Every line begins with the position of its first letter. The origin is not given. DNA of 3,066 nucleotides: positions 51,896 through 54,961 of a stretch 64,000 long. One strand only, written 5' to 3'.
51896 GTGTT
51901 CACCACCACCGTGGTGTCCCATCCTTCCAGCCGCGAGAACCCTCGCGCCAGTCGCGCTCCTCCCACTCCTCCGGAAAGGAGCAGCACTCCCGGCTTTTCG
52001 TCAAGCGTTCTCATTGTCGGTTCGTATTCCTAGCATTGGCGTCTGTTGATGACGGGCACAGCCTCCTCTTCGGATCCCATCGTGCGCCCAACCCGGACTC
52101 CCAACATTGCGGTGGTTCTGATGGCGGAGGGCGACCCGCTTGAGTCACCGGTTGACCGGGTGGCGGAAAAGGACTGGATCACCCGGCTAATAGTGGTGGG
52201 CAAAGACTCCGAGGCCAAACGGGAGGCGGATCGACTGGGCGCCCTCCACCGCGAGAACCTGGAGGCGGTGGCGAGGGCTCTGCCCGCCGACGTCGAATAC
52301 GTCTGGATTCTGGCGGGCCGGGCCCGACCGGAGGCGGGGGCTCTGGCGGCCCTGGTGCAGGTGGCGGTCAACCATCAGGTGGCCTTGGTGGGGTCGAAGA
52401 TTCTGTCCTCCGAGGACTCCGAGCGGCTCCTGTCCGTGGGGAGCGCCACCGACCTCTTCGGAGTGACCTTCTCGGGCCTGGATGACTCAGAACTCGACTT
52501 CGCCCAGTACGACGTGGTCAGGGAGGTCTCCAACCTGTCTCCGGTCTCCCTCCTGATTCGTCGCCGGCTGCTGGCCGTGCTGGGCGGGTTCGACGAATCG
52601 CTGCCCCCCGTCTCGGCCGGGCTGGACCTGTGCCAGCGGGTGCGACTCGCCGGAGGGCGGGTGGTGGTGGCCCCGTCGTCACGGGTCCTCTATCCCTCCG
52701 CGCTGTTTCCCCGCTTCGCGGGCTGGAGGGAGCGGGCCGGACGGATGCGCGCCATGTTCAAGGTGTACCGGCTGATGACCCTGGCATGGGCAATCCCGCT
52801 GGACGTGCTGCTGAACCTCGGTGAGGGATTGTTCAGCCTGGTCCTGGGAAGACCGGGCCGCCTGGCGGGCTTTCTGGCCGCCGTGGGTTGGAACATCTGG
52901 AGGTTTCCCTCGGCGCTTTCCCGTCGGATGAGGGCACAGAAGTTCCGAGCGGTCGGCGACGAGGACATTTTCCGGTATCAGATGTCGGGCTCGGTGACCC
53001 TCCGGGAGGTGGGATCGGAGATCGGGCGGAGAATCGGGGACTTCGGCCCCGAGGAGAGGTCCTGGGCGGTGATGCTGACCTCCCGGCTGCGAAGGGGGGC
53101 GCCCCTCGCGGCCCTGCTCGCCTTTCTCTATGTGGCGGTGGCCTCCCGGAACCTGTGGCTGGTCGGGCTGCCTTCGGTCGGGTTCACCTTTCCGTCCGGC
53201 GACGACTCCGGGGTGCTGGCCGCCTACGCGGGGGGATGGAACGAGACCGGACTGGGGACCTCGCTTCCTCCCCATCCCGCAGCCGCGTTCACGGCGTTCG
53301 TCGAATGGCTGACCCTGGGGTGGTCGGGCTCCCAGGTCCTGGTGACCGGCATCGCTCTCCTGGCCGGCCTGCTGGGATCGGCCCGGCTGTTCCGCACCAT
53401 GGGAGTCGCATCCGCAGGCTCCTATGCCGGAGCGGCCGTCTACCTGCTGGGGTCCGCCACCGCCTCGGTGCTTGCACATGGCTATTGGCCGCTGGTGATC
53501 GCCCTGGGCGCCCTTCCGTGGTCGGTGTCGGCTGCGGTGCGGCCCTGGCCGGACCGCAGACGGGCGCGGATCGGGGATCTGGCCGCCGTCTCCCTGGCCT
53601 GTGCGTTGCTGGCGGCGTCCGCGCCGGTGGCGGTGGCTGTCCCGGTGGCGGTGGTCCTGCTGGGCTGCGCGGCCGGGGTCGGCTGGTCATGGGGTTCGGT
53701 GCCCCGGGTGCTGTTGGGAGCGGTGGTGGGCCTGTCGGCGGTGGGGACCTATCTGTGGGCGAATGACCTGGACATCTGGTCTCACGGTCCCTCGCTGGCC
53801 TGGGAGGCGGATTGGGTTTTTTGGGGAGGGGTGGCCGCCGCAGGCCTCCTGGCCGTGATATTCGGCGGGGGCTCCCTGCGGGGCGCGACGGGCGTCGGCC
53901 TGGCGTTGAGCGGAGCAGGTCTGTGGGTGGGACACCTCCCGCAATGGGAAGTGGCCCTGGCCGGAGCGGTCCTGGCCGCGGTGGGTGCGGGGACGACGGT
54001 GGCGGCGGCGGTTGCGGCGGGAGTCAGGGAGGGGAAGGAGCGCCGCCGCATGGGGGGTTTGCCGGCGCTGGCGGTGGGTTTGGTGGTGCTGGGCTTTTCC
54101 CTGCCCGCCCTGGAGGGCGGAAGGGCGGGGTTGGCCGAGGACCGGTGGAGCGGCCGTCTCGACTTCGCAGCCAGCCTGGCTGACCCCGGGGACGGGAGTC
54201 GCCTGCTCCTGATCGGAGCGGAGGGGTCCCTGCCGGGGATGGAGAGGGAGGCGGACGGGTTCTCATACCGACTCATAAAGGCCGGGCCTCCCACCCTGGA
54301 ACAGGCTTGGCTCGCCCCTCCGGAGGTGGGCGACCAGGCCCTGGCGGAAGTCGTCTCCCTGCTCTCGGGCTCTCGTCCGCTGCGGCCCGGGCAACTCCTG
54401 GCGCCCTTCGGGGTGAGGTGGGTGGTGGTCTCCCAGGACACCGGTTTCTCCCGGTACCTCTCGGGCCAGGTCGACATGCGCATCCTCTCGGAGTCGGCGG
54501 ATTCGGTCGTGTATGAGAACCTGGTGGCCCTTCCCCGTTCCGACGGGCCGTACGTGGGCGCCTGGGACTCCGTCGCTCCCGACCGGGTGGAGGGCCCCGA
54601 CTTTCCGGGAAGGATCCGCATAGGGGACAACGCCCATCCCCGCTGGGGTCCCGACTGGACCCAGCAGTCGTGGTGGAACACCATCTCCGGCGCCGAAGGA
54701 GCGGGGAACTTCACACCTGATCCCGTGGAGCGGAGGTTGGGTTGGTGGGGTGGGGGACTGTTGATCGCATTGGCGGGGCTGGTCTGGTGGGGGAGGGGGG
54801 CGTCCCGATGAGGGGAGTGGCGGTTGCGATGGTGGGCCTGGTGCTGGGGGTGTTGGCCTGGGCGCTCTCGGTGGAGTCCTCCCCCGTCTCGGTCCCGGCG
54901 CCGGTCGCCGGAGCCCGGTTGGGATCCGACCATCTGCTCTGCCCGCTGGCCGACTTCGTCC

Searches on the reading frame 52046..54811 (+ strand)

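Call 36: search_protein_families(library=pfam, proteins=[window:52046-54811:+], max_evalue=0.001)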
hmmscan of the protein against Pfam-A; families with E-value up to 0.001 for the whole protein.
window:52046-54811:+ (921 aa): 1 family
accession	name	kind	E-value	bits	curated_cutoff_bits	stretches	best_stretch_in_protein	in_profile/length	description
PF13641.12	Glyco_tranf_2_3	-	0.00012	22.6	27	1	70-214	76-209/230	Glycosyltransferase like family 2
